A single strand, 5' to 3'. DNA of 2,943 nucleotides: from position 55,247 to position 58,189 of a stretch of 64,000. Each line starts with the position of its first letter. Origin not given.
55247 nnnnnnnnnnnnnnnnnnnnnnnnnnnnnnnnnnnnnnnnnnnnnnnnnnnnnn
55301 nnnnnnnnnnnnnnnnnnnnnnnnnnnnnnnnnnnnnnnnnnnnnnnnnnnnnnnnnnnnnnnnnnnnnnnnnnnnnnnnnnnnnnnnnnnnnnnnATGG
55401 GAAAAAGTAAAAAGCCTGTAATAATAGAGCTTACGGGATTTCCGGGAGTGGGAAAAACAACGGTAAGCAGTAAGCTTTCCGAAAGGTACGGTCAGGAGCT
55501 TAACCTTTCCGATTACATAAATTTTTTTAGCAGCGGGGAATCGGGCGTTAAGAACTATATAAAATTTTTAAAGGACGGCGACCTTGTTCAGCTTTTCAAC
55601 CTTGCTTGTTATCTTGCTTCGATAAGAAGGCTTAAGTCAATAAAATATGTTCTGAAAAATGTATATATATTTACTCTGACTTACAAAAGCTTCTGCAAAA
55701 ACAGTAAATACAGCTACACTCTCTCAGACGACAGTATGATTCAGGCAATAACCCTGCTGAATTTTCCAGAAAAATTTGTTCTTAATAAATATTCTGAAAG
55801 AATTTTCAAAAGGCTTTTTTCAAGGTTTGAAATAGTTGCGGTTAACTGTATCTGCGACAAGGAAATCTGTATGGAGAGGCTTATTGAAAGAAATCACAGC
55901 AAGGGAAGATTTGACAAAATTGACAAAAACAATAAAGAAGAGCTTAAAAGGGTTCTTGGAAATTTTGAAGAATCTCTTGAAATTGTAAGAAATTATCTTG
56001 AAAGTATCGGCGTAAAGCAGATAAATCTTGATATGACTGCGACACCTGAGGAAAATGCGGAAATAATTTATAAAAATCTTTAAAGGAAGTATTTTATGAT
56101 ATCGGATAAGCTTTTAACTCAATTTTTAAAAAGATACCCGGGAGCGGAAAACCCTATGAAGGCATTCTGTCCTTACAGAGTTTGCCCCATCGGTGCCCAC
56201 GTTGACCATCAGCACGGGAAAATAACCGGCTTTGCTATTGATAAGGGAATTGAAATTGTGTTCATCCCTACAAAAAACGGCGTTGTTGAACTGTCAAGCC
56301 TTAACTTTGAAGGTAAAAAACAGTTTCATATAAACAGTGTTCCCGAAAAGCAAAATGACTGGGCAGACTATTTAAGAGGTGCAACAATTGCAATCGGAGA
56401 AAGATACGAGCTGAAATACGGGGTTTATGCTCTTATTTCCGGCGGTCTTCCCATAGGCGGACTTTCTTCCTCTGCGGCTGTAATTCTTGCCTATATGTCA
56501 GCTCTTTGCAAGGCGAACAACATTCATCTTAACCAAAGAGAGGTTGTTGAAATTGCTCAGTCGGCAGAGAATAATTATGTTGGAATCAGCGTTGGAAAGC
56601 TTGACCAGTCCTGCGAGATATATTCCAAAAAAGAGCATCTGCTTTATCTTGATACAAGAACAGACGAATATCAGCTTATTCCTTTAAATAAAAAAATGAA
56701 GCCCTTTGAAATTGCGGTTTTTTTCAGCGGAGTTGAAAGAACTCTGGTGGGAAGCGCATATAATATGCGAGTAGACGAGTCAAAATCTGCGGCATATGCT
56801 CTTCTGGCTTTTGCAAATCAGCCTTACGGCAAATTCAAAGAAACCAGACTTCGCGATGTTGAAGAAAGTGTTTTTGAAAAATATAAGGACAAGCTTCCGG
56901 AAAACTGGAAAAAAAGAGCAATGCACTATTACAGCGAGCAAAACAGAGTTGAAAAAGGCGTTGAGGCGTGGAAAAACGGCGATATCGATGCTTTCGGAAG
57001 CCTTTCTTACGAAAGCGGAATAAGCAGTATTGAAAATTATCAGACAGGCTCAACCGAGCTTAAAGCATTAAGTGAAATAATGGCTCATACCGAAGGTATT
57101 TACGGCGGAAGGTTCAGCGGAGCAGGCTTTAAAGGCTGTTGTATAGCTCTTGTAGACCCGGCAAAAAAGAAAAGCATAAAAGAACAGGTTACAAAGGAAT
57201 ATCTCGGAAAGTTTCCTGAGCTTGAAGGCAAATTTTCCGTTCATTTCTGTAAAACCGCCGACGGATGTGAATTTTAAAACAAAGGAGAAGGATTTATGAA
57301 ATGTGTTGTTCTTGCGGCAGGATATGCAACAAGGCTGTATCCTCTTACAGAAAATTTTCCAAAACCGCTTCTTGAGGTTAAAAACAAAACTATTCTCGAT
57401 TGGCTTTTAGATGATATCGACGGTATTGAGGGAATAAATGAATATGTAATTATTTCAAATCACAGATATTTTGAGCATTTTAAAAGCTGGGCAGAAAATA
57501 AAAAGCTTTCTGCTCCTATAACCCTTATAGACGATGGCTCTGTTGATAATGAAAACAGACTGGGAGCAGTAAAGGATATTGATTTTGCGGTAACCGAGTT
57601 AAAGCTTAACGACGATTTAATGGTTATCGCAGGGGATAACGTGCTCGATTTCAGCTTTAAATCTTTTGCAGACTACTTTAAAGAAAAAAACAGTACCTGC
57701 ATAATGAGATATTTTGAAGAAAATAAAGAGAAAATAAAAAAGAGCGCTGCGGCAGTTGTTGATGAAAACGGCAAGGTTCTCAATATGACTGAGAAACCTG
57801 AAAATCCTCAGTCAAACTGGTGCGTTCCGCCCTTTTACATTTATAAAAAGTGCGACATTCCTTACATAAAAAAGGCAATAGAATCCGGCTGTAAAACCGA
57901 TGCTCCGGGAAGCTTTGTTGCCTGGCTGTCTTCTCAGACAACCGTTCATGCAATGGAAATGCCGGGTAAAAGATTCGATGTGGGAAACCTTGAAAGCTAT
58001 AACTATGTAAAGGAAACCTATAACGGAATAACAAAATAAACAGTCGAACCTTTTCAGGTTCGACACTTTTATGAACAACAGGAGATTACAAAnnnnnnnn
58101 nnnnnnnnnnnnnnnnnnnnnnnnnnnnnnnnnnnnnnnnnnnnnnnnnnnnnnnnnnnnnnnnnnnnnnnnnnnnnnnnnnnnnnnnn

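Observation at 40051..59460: Glycan locus with three ATP-grasp ligases and an MmgE/PrpD enzyme: predicted amide-linked, non-acetyl decoration of a 4-amino sugar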

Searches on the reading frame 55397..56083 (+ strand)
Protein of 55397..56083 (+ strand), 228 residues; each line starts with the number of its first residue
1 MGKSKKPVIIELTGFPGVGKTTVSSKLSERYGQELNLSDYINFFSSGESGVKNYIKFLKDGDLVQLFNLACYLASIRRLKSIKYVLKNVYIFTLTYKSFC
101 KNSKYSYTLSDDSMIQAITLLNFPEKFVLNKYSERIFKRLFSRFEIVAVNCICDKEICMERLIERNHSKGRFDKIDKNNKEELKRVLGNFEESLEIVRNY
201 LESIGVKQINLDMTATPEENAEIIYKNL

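Call 4: search_protein_families(library=pfam, proteins=[window:55397-56083:+], max_evalue=0.01)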
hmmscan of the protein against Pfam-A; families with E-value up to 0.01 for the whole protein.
window:55397-56083:+ (228 aa): 8 families
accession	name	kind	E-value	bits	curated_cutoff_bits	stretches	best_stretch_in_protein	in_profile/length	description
PF13238.12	AAA_18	-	6.2e-08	33.6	29.4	1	10-39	1-30/128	AAA domain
PF13671.12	AAA_33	-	1.1e-06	29.5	27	0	10-34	2-26/143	AAA domain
PF13207.12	AAA_17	-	7.6e-05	23.5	27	1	13-34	1-22/136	AAA domain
PF06309.17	Torsin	-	0.00097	19.7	27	0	2-46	48-92/127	Torsin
PF13401.12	AAA_22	-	0.0043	17.8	27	0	9-48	7-33/130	AAA domain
PF08433.16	KTI12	-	0.0046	16.9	22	0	10-31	4-25/271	Chromatin associated protein KTI12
PF00406.28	ADK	-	0.005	17.4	26.8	0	122-203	81-148/151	Adenylate kinase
PF20971.2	MASE12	-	0.0089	16.6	27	0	48-147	39-137/165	MASE12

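Call 7: search_protein_families(library=ncbifam, proteins=[window:55397-56083:+], max_evalue=0.001)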
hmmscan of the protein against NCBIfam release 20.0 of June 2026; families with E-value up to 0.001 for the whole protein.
window:55397-56083:+ (228 aa): 4 families
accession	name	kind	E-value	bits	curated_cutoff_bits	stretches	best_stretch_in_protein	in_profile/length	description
TIGR01359.1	UMP_CMP_kin_fam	subfamily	6.2e-06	26.3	207.6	1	149-212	110-170/185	UMP-CMP kinase family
NF003012.0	PRK03839.1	equivalog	6.5e-06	26.2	152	1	9-40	2-34/180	putative kinase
TIGR01360.1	aden_kin_iso1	equivalog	2.6e-05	24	284.1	0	151-214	113-173/188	adenylate kinase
TIGR00152.1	TIGR00152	equivalog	0.00079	19.3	65.55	0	9-34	1-26/188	dephospho-CoA kinase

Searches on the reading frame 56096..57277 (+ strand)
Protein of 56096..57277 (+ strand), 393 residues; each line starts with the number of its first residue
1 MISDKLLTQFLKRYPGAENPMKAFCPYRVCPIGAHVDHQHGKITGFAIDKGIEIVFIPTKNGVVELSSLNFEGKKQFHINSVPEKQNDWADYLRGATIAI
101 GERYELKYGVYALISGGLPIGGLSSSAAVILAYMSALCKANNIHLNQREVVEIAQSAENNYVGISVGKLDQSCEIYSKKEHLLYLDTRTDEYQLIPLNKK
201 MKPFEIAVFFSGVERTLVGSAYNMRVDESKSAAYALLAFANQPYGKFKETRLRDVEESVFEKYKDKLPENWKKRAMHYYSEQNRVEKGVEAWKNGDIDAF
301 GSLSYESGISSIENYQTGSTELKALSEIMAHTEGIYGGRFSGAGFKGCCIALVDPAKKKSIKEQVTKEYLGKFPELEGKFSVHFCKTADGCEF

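Call 4: search_protein_families(library=pfam, proteins=[window:56096-57277:+], max_evalue=0.01)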
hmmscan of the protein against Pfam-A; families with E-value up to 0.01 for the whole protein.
window:56096-57277:+ (393 aa): 3 families
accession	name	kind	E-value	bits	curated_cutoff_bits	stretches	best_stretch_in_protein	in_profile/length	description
PF00288.32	GHMP_kinases_N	-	2.3e-12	47.4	22.3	1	92-177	2-86/87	GHMP kinases N terminal domain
PF10509.15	GalKase_gal_bdg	-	4.2e-09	36.3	23.1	1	9-55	2-46/49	Galactokinase galactose-binding signature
PF08544.19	GHMP_kinases_C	-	2.6e-06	28.1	21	1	292-369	5-83/85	GHMP kinases C terminal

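Call 7: search_protein_families(library=ncbifam, proteins=[window:56096-57277:+], max_evalue=0.001)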
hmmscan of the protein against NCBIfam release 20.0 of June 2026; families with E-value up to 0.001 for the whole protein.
window:56096-57277:+ (393 aa): 9 families
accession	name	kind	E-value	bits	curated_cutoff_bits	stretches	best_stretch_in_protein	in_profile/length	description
NF003006.0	PRK03817.1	equivalog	1.4e-67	228.2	443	1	22-390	3-347/352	galactokinase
NF003705.0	PRK05322.1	equivalog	1.7e-64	218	385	1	4-372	4-368/388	galactokinase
TIGR00131.1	gal_kin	equivalog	1.2e-60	205.4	226.65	1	7-382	5-378/388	galactokinase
NF003472.0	PRK05101.1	equivalog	2.1e-55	188.2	499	1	16-391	16-379/382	galactokinase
NF001816.0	PRK00555.1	equivalog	1.9e-37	129.1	509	1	24-368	6-339/363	galactokinase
NF003036.0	PRK03926.1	equivalog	3.2e-12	46.2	403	1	75-165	42-132/302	mevalonate kinase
TIGR00549.1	mevalon_kin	equivalog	5.7e-08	32.6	163.05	1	102-174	75-145/276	mevalonate kinase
NF049969.1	GlMnHpPKinHddA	equivalog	5.2e-07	29.4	600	1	258-368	211-319/338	D-glycero-D-manno-heptose 7-phosphate kinase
TIGR01920.1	Shik_kin_archae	equivalog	0.00023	20.6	126.85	1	96-173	56-134/266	shikimate kinase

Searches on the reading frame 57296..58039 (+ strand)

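Call 4: search_protein_families(library=pfam, proteins=[window:57296-58039:+], max_evalue=0.01)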
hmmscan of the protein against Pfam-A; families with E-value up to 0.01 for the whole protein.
window:57296-58039:+ (247 aa): 3 families
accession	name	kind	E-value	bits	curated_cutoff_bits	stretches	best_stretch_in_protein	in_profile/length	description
PF00483.29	NTP_transferase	-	5.5e-27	95.3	21.2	1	3-241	2-241/245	Nucleotidyl transferase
PF12804.13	NTP_transf_3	-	1.3e-06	29.1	27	1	3-117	1-98/160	MobA-like NTP transferase domain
PF01128.25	IspD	-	0.00017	21.9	27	1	2-87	2-80/221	2-C-methyl-D-erythritol 4-phosphate cytidylyltransferase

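Call 7: search_protein_families(library=ncbifam, proteins=[window:57296-58039:+], max_evalue=0.001)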
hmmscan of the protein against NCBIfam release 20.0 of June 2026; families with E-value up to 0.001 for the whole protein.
window:57296-58039:+ (247 aa): 27 families (the best 25 are shown)
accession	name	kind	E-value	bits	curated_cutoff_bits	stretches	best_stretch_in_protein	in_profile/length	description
NF041313.1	UDPGP_AglF_Halo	equivalog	1.9e-25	89.7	400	1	1-235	1-227/234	UTP--glucose-1-phosphate uridylyltransferase AglF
TIGR01208.1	rmlA_long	equivalog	1.6e-21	76.6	320.25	1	2-195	1-185/353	glucose-1-phosphate thymidylyltransferase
TIGR03992.1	Arch_glmU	subfamily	1.8e-21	76.5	292.1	1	1-230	1-215/393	bifunctional sugar-1-phosphate nucleotidylyltransferase/acetyltransferase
TIGR01207.1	rmlA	equivalog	1e-13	51.1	360.65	1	2-191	1-183/286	glucose-1-phosphate thymidylyltransferase RfbA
NF041173.1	Sug_nt_acttase_Thmprot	equivalog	1.3e-13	50.7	600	1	1-230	1-215/405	bifunctional sugar-1-phosphate nucleotidylyltransferase/acetyltransferase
TIGR01099.1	galU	equivalog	3.8e-13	49.6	326.8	2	1-56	2-56/261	UTP--glucose-1-phosphate uridylyltransferase GalU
NF052502.1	man1P_GTase_Rv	exception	2.6e-12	46.3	440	1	2-194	2-185/352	mannose-1-phosphate guanylyltransferase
NF045761.1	NAMPUrTaseMurU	equivalog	7.8e-11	42.3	250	1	1-127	1-120/226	N-acetylmuramate alpha-1-phosphate uridylyltransferase MurU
NF012024.0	PRK15480.1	equivalog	6.1e-10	38.7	588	1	2-187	5-183/292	glucose-1-phosphate thymidylyltransferase RfbA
NF003670.0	PRK05293.1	equivalog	9e-10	38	470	1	3-235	7-251/382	glucose-1-phosphate adenylyltransferase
NF041135.1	IPPtranDIPPsyn_Thcocales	equivalog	1.1e-08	34.5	580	1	1-119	1-106/419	bifunctional L-myo-inositol-1-phosphate cytidylyltransferase/CDP-L-myo-inositol myo-inositolphosphotransferase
TIGR02623.1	G1P_cyt_trans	equivalog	1.6e-08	34.3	300.25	1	1-57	1-56/255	glucose-1-phosphate cytidylyltransferase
TIGR02091.1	glgC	equivalog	3.5e-08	32.9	424.9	1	3-174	3-182/364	glucose-1-phosphate adenylyltransferase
NF049965.1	GlMnHpPGnyltfHddC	equivalog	5.7e-08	32.7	300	1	1-168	1-153/221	D-glycero-D-manno-heptose 1-phosphate guanosyltransferase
NF045697.1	MurNAcPUrMurU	equivalog_domain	1.3e-07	31.3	370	1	4-84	1-78/229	N-acetylmuramate alpha-1-phosphate uridylyltransferase MurU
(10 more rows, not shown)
